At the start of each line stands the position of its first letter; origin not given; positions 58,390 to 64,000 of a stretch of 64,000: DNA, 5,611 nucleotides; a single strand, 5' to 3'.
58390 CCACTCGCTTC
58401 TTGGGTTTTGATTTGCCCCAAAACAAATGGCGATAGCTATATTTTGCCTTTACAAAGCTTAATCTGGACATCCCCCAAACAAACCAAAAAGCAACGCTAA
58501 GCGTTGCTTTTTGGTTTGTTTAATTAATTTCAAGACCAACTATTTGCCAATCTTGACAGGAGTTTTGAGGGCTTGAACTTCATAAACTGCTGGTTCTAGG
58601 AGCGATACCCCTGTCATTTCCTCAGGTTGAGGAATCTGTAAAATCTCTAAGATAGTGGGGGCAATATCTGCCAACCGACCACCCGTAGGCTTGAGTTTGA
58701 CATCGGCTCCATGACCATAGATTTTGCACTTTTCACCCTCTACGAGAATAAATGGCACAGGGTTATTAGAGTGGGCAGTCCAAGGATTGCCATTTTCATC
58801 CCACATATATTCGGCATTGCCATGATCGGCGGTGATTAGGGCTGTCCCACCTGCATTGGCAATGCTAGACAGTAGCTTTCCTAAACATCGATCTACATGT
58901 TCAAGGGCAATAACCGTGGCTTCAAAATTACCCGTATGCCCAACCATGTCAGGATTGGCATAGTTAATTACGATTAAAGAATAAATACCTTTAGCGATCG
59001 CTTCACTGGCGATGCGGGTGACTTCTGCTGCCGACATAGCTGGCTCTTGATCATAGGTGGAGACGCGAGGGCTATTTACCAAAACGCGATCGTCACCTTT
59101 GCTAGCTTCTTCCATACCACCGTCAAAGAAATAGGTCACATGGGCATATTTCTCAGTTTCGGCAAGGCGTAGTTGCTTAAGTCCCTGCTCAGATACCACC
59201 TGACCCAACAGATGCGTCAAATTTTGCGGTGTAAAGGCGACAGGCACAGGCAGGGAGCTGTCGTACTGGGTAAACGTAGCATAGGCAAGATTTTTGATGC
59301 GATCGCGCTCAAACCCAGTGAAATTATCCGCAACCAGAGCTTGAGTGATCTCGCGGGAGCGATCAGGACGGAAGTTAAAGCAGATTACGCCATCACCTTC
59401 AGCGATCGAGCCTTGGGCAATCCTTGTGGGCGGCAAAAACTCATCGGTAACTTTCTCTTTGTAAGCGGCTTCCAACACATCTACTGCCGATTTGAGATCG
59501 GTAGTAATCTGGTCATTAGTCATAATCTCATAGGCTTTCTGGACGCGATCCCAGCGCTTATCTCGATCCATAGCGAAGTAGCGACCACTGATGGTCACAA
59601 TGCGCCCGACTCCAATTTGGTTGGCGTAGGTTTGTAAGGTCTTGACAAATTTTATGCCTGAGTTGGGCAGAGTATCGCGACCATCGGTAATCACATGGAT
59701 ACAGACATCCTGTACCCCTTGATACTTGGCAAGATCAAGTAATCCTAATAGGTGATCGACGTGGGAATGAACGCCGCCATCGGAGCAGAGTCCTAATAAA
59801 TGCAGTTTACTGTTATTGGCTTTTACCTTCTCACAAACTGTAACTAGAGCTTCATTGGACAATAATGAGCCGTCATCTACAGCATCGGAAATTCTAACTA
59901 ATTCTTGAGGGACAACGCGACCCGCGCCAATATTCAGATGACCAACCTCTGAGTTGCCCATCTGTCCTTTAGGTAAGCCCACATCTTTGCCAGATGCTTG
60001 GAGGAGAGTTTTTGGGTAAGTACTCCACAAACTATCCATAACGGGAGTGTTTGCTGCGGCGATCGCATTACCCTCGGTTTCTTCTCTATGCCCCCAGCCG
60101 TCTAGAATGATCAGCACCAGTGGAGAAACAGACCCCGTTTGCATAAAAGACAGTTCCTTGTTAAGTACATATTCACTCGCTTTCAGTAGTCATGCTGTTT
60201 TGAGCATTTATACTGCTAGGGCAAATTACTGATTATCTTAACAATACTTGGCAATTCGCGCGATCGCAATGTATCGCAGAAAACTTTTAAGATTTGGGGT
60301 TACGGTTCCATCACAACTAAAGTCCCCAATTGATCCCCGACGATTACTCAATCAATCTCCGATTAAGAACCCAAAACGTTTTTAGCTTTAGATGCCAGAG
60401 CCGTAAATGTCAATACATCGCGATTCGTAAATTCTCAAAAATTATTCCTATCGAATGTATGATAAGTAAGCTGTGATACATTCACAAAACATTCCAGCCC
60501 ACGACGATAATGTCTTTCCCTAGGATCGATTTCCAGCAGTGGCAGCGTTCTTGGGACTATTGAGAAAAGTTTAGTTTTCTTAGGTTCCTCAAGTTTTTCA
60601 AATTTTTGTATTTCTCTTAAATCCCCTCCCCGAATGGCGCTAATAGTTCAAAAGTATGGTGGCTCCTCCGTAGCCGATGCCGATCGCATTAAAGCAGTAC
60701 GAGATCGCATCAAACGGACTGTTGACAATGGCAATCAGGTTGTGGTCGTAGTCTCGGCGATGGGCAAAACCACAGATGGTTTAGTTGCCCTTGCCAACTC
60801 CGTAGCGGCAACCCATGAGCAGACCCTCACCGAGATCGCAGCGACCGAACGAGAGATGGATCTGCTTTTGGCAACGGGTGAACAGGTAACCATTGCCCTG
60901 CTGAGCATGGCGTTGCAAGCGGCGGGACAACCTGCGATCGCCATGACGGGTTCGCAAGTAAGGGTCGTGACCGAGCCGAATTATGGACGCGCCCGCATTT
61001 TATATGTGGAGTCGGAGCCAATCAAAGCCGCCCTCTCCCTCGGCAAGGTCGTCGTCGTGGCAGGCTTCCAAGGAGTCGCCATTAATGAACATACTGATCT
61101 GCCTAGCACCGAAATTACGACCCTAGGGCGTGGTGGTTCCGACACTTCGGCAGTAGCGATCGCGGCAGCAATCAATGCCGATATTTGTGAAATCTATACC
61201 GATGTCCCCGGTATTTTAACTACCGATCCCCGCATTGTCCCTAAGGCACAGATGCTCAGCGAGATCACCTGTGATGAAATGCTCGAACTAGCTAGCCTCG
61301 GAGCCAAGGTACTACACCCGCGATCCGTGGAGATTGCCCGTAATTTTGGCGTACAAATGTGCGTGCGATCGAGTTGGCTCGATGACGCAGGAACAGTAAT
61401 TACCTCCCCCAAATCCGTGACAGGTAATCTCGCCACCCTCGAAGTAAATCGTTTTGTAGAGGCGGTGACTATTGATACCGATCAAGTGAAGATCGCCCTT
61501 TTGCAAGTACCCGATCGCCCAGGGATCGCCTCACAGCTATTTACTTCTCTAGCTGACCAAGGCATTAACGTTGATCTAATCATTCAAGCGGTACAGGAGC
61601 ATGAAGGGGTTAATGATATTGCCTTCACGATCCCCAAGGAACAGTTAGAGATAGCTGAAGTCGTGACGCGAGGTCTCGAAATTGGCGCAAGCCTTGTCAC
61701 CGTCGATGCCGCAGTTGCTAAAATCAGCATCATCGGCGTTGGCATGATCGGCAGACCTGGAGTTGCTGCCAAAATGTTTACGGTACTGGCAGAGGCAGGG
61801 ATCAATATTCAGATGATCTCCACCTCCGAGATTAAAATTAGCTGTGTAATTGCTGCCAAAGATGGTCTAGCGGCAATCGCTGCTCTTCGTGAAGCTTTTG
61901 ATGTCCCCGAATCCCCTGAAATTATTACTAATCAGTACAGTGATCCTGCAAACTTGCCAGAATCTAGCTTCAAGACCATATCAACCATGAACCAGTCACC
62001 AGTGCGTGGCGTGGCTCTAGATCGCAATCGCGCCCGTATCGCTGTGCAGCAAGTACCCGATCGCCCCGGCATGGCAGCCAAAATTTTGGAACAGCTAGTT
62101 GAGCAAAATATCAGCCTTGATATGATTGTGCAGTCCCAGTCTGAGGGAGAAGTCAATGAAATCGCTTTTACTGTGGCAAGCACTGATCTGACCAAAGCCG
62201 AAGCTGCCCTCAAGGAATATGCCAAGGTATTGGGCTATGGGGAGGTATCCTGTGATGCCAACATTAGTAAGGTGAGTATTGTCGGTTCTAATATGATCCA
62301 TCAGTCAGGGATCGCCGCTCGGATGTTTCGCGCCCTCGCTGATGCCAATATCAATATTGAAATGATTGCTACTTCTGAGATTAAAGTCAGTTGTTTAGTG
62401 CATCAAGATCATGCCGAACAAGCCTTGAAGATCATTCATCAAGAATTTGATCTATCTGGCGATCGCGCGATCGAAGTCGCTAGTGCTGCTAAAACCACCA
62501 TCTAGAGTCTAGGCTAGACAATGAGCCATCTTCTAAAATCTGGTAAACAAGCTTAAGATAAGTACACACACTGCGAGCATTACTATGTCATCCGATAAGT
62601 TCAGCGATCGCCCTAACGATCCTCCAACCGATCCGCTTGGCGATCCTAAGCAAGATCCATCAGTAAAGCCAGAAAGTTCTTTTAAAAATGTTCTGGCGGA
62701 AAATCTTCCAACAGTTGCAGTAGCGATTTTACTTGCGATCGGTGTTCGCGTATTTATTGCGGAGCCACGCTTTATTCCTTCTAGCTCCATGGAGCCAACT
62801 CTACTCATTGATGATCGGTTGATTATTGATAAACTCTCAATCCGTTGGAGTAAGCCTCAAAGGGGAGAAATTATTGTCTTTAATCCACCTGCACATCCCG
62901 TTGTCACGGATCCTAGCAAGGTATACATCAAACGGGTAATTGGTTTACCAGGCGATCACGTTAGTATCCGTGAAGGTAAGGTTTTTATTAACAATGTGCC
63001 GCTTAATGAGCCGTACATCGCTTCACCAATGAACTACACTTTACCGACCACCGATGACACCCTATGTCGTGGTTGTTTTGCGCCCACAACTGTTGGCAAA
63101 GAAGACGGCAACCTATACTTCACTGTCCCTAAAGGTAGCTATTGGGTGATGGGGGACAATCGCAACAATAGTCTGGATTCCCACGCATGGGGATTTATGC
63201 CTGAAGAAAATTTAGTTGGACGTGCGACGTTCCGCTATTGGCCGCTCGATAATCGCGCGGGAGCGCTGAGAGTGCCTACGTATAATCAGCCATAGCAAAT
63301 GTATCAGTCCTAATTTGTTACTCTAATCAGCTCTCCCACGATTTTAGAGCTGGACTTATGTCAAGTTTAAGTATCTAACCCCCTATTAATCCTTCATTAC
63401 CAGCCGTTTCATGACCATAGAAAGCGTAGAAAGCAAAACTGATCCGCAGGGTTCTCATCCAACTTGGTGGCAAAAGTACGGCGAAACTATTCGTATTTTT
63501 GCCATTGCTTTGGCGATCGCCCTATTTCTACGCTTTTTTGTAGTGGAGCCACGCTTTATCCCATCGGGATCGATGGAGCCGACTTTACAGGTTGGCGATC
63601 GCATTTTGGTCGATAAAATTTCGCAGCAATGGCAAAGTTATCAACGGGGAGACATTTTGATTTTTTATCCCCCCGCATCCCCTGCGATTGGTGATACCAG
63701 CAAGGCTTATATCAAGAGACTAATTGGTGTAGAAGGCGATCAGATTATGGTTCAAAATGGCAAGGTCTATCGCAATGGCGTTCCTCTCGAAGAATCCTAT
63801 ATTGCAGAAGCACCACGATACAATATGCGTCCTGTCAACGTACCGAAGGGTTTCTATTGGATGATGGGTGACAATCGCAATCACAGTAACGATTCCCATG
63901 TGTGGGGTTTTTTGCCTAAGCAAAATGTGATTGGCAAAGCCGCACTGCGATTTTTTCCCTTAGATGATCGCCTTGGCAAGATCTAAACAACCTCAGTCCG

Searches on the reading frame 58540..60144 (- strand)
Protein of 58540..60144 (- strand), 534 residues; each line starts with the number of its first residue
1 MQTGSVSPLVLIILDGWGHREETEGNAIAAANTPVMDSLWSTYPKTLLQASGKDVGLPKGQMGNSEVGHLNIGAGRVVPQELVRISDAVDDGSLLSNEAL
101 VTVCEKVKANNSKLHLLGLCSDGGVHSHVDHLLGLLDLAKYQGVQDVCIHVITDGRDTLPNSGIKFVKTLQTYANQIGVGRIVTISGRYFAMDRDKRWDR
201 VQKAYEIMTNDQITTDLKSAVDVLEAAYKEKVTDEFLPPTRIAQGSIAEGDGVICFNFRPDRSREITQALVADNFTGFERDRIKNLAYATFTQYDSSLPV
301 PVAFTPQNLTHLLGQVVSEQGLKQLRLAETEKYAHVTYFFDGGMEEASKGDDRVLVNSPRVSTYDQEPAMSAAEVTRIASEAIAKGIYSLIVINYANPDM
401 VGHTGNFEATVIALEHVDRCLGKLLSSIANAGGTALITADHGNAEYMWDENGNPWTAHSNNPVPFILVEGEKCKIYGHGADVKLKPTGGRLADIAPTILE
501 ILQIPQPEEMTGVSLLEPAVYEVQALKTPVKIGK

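Call 50: search_protein_families(library=pfam, proteins=[window:58540-60144:-], max_evalue=0.0001)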
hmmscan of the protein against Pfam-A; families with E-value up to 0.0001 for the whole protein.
window:58540-60144:- (534 aa): 2 families
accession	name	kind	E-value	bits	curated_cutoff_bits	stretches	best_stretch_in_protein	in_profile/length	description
PF06415.18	iPGM_N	-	2.7e-83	279.2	27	1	85-295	1-216/217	BPG-independent PGAM N-terminus (iPGM_N)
PF01676.23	Metalloenzyme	-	2.9e-82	276.4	24.3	1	8-505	2-251/252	Metalloenzyme superfamily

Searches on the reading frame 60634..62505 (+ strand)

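Call 50: search_protein_families(library=pfam, proteins=[window:60634-62505:+], max_evalue=0.0001)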
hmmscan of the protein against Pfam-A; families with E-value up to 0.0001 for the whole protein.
window:60634-62505:+ (623 aa): 7 families
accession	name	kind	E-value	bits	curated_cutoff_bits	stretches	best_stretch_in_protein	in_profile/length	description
PF22468.2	ACT_9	-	9.5e-69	227.5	27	4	547-605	1-61/61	ACT domain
PF00696.33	AA_kinase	-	8e-53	180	24.9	1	3-245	2-233/234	Amino acid kinase family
PF13840.12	ACT_7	-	3.2e-38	129.8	27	2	541-603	3-65/65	ACT domain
PF01842.31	ACT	-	3.6e-36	122.9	27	4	473-533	6-65/66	ACT domain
PF22629.2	ACT_AHAS_ss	-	2e-06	28.3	27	0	291-338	4-52/67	AHAS small subunit-like ACT domain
PF13740.12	ACT_6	-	3.7e-06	27.2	23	0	293-324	10-41/76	ACT domain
PF13291.12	ACT_4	-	5.6e-05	24.2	27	0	370-400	12-42/80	ACT domain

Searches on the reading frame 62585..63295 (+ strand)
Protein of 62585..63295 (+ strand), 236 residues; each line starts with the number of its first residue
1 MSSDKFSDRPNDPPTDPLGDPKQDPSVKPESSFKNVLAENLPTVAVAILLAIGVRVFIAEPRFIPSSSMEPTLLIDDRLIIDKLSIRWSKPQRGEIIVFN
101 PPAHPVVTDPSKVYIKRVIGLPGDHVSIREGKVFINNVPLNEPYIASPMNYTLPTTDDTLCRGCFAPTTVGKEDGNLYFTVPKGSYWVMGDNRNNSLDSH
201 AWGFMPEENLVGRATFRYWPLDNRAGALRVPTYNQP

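Call 50: search_protein_families(library=pfam, proteins=[window:62585-63295:+], max_evalue=0.0001)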
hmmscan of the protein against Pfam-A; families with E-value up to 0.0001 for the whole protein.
window:62585-63295:+ (236 aa): 1 family
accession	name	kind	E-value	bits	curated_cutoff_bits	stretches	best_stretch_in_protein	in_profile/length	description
PF10502.14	Peptidase_S26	-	1.6e-52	178.3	22.9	1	39-219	3-168/168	Signal peptidase, peptidase S26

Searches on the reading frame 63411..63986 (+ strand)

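Call 50: search_protein_families(library=pfam, proteins=[window:63411-63986:+], max_evalue=0.0001)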
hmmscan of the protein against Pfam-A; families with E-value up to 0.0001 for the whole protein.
window:63411-63986:+ (191 aa): 1 family
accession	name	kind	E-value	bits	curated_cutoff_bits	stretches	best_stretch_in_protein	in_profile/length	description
PF10502.14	Peptidase_S26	-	1.1e-49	169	22.9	1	25-181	3-167/168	Signal peptidase, peptidase S26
